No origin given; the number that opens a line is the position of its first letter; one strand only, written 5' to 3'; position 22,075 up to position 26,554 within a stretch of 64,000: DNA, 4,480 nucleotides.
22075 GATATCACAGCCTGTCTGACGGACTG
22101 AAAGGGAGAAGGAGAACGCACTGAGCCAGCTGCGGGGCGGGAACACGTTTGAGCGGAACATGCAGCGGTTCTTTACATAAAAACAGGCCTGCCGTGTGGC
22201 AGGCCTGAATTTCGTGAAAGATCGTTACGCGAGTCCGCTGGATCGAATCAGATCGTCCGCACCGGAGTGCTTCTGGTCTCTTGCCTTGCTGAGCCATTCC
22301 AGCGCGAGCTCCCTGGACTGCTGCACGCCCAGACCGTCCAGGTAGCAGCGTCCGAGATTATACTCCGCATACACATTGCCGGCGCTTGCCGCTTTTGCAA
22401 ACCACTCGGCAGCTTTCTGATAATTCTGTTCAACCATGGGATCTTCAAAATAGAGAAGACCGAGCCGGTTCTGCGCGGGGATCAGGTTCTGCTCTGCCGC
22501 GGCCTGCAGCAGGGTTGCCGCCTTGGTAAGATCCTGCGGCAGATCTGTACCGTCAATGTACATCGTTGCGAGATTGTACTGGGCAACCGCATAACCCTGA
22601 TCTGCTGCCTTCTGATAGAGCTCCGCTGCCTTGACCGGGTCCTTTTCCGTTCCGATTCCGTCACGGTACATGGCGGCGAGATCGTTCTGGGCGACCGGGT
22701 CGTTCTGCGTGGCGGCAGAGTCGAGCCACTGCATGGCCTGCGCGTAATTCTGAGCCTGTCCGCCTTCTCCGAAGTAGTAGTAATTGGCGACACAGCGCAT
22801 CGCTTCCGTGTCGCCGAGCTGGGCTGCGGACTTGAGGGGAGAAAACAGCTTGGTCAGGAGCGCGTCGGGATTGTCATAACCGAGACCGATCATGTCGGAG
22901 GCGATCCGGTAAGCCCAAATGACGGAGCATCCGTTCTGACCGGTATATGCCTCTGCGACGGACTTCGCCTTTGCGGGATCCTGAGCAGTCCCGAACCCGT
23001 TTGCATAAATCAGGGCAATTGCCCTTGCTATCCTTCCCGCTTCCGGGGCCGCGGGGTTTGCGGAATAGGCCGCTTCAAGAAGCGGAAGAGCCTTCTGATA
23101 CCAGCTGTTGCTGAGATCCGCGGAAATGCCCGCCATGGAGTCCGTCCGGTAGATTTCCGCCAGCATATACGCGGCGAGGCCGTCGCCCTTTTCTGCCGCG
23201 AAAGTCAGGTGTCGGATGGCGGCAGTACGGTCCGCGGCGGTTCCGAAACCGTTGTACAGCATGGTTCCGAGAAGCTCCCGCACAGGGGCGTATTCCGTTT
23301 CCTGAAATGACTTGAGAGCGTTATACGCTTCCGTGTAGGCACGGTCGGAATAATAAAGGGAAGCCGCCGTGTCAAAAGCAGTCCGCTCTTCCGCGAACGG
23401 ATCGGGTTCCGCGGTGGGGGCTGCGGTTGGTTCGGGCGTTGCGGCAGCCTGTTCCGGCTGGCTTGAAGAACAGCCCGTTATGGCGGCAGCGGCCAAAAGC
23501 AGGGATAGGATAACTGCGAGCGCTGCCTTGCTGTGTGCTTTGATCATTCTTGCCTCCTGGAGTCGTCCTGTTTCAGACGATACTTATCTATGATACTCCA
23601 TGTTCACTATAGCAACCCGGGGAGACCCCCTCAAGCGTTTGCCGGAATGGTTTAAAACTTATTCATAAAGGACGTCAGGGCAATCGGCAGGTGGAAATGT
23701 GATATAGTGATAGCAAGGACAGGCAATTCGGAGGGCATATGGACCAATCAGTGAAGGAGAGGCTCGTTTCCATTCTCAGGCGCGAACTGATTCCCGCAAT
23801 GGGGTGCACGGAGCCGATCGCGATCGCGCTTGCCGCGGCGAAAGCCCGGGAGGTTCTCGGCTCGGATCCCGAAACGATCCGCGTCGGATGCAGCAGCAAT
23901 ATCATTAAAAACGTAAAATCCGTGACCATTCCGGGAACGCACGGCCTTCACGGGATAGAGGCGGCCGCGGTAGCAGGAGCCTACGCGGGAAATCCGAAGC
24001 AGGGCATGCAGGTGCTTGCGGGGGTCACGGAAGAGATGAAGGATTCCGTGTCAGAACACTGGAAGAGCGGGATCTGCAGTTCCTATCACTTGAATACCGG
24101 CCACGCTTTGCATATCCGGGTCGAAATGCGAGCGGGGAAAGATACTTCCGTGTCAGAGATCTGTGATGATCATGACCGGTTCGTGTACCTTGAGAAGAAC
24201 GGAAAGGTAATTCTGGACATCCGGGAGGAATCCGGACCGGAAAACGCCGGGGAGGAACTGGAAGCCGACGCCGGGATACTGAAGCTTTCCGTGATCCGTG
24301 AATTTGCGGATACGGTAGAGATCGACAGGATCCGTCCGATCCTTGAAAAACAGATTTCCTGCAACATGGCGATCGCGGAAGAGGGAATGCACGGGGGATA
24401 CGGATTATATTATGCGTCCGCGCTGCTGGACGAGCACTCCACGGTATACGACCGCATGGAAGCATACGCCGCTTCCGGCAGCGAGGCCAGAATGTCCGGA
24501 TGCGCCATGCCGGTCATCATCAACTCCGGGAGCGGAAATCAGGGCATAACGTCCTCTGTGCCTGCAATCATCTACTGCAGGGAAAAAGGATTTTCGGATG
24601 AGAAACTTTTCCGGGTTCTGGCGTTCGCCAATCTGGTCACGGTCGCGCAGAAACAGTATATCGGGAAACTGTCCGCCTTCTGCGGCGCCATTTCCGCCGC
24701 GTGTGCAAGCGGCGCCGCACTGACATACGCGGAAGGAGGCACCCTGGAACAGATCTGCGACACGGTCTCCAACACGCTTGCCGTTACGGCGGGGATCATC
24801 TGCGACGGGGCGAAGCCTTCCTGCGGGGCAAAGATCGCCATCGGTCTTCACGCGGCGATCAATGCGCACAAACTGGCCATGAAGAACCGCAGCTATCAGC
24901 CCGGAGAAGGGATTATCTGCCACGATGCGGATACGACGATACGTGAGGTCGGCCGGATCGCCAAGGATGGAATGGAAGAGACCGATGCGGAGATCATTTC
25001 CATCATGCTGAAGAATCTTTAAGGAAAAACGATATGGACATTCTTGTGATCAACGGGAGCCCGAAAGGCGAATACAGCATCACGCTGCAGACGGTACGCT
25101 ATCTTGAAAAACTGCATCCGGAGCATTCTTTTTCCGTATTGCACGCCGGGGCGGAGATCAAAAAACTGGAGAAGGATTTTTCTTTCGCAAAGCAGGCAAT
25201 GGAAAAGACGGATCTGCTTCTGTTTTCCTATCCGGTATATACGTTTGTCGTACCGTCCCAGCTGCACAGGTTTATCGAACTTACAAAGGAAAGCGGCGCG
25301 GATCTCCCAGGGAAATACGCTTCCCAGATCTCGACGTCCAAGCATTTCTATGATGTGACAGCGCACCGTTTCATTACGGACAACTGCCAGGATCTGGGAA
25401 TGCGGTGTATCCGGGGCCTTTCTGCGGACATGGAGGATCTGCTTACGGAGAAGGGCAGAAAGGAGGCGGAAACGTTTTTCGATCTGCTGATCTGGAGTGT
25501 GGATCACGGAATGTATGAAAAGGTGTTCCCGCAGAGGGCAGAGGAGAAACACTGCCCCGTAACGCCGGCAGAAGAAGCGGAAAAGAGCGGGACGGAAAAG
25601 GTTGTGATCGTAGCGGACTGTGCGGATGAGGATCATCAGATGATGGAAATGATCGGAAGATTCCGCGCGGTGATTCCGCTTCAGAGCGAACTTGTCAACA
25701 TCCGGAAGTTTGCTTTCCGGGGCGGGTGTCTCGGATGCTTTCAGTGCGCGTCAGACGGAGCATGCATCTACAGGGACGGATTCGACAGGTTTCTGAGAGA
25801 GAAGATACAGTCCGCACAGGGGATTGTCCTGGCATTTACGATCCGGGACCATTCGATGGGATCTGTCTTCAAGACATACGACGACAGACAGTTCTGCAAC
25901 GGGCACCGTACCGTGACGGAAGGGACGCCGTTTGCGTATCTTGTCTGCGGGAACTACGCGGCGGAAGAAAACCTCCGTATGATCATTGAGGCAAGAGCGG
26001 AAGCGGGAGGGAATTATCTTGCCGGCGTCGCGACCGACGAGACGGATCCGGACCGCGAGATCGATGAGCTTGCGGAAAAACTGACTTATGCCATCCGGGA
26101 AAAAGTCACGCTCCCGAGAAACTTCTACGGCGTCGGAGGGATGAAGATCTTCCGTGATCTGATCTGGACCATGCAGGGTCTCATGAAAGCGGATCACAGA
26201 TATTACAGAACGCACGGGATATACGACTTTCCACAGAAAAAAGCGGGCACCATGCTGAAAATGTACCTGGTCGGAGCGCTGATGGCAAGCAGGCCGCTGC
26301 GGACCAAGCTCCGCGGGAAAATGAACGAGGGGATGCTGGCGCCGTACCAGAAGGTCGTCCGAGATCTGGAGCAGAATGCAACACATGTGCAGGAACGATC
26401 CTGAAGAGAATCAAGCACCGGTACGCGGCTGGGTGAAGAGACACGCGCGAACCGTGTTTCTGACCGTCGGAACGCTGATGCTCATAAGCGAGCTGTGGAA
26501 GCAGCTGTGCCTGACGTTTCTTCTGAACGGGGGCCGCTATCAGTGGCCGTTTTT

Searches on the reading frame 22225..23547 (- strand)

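Call 21: search_protein_families(library=pfam, proteins=[window:22225-23547:-], max_evalue=0.00001)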
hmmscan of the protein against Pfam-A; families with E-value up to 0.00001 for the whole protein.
window:22225-23547:- (440 aa): 1 family
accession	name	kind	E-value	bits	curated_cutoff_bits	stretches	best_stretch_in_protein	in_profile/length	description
PF08238.18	Sel1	-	1.2e-50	168.5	30.7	4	284-319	1-36/36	Sel1 repeat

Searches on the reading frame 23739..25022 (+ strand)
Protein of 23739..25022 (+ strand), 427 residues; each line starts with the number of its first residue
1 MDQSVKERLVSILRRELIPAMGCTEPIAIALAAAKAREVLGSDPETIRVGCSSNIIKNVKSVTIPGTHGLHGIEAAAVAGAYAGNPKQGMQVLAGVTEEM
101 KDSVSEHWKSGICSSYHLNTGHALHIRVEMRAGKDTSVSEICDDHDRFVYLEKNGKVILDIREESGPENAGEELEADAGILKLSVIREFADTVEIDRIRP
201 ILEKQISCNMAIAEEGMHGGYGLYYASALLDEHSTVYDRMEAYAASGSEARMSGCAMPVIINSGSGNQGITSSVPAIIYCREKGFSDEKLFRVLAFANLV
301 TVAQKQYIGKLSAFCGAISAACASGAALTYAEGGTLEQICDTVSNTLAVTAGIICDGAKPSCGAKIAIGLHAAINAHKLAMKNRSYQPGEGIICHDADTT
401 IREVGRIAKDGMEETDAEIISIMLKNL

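Call 21: search_protein_families(library=pfam, proteins=[window:23739-25022:+], max_evalue=0.00001)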
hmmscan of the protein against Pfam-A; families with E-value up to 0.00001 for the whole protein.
window:23739-25022:+ (427 aa): 1 family
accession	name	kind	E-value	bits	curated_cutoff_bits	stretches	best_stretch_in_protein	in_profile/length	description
PF03313.21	SDH_alpha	-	9.6e-60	202.9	26.4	1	88-420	2-259/260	Serine dehydratase alpha chain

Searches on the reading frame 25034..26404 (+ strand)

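Call 21: search_protein_families(library=pfam, proteins=[window:25034-26404:+], max_evalue=0.00001)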
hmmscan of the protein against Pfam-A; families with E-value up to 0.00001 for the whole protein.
window:25034-26404:+ (456 aa): 2 families
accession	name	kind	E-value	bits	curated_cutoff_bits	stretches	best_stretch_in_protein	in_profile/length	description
PF03358.20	FMN_red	-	2.8e-12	46.9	24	1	1-102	1-115/152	NADPH-dependent FMN reductase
PF02525.22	Flavodoxin_2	-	5.7e-09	36.4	27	1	1-84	1-103/198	Flavodoxin-like fold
